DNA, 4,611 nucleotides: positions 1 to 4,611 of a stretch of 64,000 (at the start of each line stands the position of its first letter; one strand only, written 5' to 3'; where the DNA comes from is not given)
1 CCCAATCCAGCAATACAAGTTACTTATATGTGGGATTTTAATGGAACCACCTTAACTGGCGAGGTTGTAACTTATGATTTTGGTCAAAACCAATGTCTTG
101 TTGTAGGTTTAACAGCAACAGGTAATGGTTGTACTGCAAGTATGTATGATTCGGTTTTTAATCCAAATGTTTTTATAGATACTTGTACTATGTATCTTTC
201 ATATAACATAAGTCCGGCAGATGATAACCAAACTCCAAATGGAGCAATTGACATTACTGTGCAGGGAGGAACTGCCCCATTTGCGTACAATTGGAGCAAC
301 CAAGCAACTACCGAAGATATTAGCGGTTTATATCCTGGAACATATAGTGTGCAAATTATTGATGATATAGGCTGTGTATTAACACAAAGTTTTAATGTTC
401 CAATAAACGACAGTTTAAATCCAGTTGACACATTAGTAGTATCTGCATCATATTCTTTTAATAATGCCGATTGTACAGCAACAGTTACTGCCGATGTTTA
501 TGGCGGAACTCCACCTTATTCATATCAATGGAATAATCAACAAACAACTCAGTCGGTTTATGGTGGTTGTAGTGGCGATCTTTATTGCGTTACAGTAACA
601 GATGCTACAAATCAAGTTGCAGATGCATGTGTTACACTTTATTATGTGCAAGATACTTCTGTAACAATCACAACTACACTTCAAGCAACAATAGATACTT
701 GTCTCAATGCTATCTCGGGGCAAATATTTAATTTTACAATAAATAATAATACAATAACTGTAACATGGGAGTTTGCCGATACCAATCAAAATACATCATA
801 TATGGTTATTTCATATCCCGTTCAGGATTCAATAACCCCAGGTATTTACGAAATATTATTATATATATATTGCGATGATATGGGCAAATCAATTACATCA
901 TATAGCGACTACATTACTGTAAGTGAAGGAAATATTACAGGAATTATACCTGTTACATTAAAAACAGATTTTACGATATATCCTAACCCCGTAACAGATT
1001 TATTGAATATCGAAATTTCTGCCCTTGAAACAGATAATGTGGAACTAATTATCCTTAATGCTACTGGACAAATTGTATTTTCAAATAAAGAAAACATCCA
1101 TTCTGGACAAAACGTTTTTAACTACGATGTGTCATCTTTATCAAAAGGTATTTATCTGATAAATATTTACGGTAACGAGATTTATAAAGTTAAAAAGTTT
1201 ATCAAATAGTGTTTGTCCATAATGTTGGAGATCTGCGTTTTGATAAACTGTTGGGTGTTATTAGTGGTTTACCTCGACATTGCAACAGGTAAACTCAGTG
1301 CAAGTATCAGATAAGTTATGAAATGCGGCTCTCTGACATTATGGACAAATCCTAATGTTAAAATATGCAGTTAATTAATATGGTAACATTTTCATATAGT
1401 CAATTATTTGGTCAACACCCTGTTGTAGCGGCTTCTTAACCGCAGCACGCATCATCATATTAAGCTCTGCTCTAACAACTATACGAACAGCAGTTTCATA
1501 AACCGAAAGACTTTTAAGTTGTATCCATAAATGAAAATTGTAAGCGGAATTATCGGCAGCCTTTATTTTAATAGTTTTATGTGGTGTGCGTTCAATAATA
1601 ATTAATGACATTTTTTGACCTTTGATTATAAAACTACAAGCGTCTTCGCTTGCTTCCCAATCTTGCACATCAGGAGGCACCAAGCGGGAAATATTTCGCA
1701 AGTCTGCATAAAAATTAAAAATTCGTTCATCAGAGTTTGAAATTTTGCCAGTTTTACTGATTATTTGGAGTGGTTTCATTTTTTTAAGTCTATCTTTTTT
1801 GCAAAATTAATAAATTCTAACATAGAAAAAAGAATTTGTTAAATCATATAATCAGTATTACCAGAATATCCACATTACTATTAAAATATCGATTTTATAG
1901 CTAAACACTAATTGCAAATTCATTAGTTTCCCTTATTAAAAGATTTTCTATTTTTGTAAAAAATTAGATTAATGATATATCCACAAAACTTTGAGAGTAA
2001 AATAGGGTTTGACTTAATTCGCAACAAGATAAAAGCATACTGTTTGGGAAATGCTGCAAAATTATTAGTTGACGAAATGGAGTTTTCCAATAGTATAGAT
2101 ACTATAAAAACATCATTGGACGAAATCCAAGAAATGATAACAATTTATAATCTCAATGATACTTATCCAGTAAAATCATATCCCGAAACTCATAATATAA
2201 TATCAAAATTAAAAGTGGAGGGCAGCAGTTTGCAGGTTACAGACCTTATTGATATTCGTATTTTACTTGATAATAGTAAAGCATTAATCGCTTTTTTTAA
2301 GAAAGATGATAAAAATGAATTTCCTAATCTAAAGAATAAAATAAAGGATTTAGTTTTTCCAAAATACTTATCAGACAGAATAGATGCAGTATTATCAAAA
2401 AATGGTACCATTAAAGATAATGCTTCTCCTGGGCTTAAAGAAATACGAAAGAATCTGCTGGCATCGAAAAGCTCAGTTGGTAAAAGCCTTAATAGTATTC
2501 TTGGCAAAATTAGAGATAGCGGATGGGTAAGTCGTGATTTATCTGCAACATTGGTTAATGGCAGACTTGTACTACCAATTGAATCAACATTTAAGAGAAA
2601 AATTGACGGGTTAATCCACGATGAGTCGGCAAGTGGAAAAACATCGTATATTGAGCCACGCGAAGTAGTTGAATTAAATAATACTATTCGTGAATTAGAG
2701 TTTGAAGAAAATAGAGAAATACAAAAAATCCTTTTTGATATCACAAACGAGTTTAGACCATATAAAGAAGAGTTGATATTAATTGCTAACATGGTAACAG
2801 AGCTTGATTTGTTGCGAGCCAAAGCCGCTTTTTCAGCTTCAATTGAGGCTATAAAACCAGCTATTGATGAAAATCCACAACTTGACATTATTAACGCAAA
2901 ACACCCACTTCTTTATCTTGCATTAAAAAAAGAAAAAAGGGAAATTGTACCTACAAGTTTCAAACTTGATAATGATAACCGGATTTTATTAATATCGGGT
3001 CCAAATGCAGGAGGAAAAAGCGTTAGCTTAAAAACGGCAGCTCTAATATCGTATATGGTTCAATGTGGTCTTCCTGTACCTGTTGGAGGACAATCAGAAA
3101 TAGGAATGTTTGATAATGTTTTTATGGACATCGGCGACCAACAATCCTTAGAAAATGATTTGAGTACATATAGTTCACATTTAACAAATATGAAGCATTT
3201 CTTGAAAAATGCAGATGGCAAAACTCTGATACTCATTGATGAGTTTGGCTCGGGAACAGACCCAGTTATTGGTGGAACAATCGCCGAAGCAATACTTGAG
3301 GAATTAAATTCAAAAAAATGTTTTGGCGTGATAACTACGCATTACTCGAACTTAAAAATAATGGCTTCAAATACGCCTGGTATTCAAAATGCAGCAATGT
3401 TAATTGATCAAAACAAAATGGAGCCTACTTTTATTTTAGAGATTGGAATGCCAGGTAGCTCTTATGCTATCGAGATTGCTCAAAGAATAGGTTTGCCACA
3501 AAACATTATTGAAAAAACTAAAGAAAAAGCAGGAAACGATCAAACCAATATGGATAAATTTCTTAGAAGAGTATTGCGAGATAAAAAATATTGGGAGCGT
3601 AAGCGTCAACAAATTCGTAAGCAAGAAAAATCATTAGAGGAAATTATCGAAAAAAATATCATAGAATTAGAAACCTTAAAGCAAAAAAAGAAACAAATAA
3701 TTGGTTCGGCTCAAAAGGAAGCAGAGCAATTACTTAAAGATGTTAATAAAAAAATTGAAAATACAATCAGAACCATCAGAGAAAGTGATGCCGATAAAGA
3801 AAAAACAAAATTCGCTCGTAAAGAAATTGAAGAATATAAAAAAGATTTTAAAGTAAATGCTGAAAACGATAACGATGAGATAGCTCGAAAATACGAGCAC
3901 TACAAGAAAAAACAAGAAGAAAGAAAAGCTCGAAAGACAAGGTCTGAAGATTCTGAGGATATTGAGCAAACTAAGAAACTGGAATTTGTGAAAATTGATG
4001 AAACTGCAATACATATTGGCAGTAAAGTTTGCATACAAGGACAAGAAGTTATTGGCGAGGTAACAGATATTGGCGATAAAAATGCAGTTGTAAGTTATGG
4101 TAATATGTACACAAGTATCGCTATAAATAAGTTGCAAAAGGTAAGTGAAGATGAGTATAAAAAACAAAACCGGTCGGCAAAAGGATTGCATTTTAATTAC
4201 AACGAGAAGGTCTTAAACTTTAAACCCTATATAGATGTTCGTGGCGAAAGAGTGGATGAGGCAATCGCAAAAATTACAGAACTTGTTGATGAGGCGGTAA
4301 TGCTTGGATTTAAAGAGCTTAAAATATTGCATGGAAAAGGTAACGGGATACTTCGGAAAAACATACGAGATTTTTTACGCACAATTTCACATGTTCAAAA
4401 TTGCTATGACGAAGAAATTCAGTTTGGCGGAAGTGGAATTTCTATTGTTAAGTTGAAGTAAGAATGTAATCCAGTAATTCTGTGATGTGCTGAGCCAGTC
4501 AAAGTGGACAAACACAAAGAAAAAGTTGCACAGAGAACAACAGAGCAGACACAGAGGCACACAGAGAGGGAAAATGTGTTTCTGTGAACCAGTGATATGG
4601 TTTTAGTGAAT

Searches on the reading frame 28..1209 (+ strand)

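Call 35: search_protein_families(library=pfam, proteins=[window:28-1209:+], max_evalue=0.01)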
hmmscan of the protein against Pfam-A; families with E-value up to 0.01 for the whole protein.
window:28-1209:+ (393 aa): 3 families
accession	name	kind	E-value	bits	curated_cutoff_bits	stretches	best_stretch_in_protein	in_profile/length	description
PF18962.6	Por_Secre_tail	-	7.8e-15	55.4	27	1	317-392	1-74/75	Secretion system C-terminal sorting domain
PF13573.12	SprB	-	8.9e-12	44.9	28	2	67-94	10-37/37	SprB repeat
PF13585.12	CHU_C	-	0.0058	17.2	27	0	321-378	13-68/86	CHU_C Type IX secretion signal domain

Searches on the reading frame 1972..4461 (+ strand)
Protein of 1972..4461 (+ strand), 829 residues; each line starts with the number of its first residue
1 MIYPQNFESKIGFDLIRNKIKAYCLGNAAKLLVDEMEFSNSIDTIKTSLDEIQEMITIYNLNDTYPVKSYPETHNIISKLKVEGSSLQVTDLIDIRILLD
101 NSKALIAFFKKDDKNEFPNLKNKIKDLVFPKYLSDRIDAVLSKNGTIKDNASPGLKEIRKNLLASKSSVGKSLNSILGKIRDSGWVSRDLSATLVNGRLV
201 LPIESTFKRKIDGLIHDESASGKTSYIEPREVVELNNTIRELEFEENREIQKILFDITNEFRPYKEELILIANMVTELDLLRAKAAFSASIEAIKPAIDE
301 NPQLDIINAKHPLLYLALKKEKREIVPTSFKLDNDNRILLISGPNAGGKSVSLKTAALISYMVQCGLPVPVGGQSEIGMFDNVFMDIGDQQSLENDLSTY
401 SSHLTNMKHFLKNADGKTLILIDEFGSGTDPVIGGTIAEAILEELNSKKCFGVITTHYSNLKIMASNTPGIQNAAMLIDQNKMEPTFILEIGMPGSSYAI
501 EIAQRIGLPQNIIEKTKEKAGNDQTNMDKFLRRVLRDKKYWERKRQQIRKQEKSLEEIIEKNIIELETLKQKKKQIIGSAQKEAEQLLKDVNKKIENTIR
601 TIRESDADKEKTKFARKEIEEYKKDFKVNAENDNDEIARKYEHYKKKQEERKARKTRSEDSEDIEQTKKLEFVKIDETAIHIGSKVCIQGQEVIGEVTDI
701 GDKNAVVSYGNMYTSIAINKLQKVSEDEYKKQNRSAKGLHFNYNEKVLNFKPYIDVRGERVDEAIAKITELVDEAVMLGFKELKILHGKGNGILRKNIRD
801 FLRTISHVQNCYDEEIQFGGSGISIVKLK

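Call 28: search_protein_families(library=pfam, proteins=[window:1972-4461:+], max_evalue=0.001)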
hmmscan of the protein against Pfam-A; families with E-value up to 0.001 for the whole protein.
window:1972-4461:+ (829 aa): 2 families
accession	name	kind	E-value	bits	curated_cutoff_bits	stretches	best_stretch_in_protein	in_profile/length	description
PF00488.27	MutS_V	-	1e-35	123.8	30.2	1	340-520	2-184/188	MutS domain V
PF01713.27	Smr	-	6.9e-20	71.4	25.7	1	754-829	1-77/77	Smr domain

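Call 49: find_homologous_proteins(query=window:1972-4461:+, max_evalue=1e-100)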
Query window:1972-4461:+ (829 aa): 8000 proteins with E <= 1e-100 among 8000 candidates; the best 120 are listed.
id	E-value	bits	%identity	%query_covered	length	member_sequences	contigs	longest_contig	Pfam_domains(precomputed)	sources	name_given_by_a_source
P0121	0.0e+0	1801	100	100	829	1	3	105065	PF00488.28,PF01713.28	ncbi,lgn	-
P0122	0.0e+0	1716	95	100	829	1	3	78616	PF00488.28,PF01713.28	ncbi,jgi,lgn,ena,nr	ncbi:MAG: Smr/MutS family protein [Bacteroidales bacterium]|nr:Smr/MutS family protein [Bacteroidale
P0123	0.0e+0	1552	86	100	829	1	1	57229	PF00488.28,PF01713.28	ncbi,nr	ncbi:MAG: Smr/MutS family protein [Bacteroidales bacterium]|nr:Smr/MutS family protein [Bacteroidale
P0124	0.0e+0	1447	79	100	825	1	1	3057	PF00488.28,PF01713.28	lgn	-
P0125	0.0e+0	1428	79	100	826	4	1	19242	PF00488.28,PF01713.28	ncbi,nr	ncbi:MAG: Smr/MutS family protein [Bacteroidales bacterium]|nr:Smr/MutS family protein [Bacteroidale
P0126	0.0e+0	1346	74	100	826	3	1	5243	PF00488.28,PF01713.28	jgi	-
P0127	0.0e+0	1336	73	100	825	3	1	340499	PF00488.28,PF01713.28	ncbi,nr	ncbi:MAG: endonuclease MutS2 [Marinilabiliales bacterium]|nr:MAG: endonuclease MutS2 [Marinilabilial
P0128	0.0e+0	1326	72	100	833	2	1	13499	PF00488.28,PF01713.28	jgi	-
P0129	0.0e+0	1307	72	100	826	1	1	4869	PF00488.28,PF01713.28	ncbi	-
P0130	0.0e+0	1305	72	100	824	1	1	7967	PF00488.28,PF01713.28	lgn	-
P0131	0.0e+0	1300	80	89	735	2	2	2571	PF00488.28,PF01713.28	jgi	-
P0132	0.0e+0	1299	72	100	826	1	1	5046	PF00488.28,PF01713.28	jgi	-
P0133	0.0e+0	1282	71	100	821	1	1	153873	PF00488.28,PF01713.28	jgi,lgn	jgi:DNA mismatch repair protein MutS2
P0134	0.0e+0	1273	70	100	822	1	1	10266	PF00488.28,PF01713.28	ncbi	-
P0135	0.0e+0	1272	72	98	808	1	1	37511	PF00488.28,PF01713.28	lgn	-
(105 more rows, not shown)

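Call 50: find_encoding_contigs(protein=P0121, flank=10000, max_places=10)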
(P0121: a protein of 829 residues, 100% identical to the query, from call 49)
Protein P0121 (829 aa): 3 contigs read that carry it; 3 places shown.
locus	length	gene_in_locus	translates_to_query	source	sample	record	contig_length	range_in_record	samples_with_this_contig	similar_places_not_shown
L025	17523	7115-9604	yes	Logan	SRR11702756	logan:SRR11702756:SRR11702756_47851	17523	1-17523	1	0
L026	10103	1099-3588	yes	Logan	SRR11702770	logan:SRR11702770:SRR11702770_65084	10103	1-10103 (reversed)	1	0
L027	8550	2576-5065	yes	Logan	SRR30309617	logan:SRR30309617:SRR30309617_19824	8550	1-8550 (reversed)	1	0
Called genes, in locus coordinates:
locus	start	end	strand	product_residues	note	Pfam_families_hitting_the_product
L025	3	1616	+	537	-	?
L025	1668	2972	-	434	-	PF03544:TonB_C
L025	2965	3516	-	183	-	PF04542:Sigma70_r2 (weak), PF08281:Sigma70_r4_2, PF04545:Sigma70_r4 (weak)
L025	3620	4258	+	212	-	PF07638:Sigma70_ECF, PF04542:Sigma70_r2, PF08281:Sigma70_r4_2, PF04545:Sigma70_r4 (weak)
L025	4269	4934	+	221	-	-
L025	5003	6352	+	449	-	PF13573:SprB (weak), PF18962:Por_Secre_tail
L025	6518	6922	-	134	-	-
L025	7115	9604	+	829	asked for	PF00488:MutS_V, PF01713:Smr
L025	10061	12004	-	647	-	PF11589:DUF3244 (faint), PF18962:Por_Secre_tail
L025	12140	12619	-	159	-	-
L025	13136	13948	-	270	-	-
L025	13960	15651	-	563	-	PF04389:Peptidase_M28, PF13180:PDZ_2 (weak)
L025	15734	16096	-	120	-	-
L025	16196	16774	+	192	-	PF18306:LDcluster4, PF03641:Lysine_decarbox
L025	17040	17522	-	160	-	?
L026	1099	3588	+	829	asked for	PF00488:MutS_V, PF01713:Smr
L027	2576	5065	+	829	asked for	PF00488:MutS_V, PF01713:Smr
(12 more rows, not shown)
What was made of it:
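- Its MutS2 is found 100% identical on Logan metagenome contigs (calls 49, 50).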
